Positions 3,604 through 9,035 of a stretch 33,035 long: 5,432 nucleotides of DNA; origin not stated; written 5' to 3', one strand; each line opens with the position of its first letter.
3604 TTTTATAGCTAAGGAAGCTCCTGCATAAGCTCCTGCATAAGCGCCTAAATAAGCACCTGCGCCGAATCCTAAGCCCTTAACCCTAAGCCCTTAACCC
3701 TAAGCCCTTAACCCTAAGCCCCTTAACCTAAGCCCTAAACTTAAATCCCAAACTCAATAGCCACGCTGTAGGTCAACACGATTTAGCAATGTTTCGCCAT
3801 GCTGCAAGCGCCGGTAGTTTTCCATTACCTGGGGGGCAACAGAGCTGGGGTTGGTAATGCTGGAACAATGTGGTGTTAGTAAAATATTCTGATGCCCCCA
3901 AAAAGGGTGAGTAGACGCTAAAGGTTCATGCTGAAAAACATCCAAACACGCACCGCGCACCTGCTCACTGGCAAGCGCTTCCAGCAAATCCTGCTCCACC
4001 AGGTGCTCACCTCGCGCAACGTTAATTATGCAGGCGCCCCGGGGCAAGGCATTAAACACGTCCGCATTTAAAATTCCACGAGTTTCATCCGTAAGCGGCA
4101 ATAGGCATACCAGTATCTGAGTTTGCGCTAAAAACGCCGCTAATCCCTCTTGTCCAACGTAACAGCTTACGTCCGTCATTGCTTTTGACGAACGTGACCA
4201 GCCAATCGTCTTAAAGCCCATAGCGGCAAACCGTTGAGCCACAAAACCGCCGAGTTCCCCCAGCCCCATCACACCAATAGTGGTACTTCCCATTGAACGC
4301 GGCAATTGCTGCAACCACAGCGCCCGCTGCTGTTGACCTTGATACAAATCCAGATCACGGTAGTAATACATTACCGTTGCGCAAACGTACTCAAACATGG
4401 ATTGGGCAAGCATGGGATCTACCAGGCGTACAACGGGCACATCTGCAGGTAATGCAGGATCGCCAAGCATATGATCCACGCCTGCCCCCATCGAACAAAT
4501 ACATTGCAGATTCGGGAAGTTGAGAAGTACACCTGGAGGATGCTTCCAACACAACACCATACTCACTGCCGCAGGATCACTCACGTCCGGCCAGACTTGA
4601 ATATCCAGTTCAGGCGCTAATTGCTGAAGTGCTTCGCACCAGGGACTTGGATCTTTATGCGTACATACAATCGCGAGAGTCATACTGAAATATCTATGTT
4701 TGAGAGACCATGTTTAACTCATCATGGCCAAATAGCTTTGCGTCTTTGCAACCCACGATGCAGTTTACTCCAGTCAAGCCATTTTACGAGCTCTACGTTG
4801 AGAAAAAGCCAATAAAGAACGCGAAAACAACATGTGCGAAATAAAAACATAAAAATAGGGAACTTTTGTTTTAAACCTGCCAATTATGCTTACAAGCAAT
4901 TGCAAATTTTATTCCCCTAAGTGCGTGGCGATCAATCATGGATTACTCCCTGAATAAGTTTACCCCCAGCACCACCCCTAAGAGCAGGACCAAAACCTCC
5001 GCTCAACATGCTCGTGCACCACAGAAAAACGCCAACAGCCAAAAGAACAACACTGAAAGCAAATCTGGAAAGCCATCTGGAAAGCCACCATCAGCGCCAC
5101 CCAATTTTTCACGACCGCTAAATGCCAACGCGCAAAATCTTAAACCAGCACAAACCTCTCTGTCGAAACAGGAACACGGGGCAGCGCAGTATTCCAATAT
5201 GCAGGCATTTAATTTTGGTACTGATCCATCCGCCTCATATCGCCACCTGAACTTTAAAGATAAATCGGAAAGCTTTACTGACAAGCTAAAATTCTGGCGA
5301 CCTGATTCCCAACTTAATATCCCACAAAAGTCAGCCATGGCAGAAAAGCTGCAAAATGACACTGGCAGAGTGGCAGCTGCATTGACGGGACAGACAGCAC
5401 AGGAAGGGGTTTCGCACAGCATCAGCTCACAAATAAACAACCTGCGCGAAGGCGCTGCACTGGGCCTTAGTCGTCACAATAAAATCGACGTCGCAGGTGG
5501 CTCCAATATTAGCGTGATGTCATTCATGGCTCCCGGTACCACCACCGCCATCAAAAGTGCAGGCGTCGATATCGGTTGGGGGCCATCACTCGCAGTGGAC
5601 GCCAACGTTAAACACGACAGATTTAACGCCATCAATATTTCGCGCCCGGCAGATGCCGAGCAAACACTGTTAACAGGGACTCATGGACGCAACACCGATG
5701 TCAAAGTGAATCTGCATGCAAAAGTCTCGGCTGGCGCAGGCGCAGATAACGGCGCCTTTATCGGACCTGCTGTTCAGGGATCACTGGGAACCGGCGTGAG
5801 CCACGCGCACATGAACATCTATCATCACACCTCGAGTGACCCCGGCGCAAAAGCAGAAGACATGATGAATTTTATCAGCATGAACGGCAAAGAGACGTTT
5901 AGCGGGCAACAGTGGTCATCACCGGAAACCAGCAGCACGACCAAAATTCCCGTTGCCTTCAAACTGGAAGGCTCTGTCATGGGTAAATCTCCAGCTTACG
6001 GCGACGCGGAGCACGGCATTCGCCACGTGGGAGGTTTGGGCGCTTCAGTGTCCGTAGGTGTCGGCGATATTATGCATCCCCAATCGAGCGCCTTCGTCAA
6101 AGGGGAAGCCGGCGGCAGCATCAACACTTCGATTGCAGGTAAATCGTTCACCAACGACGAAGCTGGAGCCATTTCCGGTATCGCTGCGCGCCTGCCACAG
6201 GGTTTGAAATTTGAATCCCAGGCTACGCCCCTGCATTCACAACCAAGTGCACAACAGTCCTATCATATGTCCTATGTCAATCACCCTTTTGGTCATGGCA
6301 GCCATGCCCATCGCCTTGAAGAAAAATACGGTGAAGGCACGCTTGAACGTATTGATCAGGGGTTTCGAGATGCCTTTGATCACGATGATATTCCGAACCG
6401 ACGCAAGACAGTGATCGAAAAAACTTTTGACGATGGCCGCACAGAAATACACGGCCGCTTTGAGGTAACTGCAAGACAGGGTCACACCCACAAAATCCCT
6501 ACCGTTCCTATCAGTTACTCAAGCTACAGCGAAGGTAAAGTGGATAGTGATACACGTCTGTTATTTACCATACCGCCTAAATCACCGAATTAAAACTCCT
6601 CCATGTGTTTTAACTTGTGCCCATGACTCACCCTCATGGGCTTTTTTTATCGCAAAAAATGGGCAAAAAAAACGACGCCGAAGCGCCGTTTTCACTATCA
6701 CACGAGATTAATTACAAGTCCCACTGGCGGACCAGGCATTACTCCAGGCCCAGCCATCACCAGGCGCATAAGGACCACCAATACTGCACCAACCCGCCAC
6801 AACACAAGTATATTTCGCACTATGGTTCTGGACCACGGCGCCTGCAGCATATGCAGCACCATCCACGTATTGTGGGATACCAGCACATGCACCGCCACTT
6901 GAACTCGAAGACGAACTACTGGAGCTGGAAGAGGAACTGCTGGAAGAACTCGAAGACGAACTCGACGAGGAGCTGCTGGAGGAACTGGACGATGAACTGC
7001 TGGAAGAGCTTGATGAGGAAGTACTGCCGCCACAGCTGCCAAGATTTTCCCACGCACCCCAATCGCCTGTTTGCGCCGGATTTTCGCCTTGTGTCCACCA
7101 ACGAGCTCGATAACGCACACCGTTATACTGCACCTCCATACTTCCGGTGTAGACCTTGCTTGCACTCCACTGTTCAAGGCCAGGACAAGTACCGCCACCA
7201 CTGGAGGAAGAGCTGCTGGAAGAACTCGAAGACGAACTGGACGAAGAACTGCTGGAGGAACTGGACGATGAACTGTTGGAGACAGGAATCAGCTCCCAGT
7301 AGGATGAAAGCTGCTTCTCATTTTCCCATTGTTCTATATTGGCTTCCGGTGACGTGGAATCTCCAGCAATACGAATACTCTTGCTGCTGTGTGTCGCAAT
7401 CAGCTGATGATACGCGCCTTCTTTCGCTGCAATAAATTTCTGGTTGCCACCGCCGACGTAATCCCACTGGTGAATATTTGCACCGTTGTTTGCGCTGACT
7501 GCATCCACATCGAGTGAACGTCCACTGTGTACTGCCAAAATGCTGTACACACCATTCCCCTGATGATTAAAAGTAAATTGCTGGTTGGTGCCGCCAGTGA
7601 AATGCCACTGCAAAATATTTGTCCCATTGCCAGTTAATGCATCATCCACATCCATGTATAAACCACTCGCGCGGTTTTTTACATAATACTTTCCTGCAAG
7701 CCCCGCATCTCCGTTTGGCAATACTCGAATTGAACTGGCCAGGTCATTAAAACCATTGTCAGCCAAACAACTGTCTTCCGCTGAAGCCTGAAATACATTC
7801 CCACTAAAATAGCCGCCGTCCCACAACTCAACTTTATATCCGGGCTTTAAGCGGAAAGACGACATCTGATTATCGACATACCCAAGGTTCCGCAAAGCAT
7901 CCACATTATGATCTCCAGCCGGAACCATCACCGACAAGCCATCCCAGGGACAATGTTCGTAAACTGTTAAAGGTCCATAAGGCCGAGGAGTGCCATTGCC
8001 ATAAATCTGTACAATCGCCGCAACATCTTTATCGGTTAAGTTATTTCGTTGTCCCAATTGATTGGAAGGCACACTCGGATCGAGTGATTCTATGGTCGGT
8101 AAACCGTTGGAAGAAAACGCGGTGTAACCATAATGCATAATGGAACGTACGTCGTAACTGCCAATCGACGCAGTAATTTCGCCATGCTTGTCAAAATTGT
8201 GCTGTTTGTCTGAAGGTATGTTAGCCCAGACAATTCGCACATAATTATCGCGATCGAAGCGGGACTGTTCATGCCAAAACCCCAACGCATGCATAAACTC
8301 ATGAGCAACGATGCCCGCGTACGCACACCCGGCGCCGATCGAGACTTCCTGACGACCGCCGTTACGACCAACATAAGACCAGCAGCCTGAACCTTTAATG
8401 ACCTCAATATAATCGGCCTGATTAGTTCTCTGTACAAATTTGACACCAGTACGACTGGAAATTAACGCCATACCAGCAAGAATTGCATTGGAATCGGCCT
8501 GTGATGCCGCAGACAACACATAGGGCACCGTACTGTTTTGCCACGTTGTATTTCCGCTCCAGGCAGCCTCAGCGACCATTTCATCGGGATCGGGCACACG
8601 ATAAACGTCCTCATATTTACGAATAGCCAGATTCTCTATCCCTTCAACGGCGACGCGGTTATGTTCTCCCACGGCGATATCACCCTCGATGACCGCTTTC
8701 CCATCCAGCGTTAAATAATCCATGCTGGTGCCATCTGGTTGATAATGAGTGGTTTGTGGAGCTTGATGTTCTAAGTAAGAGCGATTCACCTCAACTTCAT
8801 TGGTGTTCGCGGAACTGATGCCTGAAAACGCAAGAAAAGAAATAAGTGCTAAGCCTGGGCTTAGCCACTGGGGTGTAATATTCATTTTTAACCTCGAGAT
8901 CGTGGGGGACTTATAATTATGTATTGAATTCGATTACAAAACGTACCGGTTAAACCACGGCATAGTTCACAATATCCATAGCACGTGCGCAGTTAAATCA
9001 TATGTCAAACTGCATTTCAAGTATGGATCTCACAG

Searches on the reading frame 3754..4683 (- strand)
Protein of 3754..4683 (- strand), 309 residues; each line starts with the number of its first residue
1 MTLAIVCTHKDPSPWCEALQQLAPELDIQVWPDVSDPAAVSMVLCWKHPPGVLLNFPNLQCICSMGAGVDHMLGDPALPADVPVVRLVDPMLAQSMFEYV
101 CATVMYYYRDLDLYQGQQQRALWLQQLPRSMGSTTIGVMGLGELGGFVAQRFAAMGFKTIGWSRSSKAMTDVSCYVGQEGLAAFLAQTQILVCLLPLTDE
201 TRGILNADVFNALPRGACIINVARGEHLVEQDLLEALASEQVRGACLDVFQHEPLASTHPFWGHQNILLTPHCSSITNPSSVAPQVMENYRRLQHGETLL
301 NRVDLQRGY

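Call 58: search_protein_families(library=pfam, proteins=[window:3754-4683:-], max_evalue=0.001)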
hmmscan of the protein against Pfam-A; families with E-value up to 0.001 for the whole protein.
window:3754-4683:- (309 aa): 2 families
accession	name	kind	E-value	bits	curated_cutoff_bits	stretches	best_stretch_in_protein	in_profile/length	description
PF02826.25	2-Hacid_dh_C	-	3.1e-46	157.4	25.1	1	103-274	3-178/178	D-isomer specific 2-hydroxyacid dehydrogenase, NAD binding domain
PF03446.21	NAD_binding_2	-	8.5e-07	29.5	21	1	135-241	1-111/161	NAD binding domain of 6-phosphogluconate dehydrogenase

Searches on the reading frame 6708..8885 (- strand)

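Call 58: search_protein_families(library=pfam, proteins=[window:6708-8885:-], max_evalue=0.001)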
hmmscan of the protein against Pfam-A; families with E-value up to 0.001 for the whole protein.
window:6708-8885:- (725 aa): 4 families
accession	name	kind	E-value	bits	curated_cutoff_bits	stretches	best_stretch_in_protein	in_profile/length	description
PF01400.30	Astacin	-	1.2e-57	195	22.5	1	114-295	1-186/189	Astacin (Peptidase family M12A)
PF14200.12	RicinB_lectin_2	-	4.1e-24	85.5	25.6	1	397-474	12-89/89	Ricin-type beta-trefoil lectin domain-like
PF00652.28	Ricin_B_lectin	-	7.8e-09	36.2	29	1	400-525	3-121/126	Ricin-type beta-trefoil lectin domain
PF02839.19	CBM_5_12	-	8.1e-08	32.6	26.2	1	572-612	1-43/44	Carbohydrate-binding module family 5/12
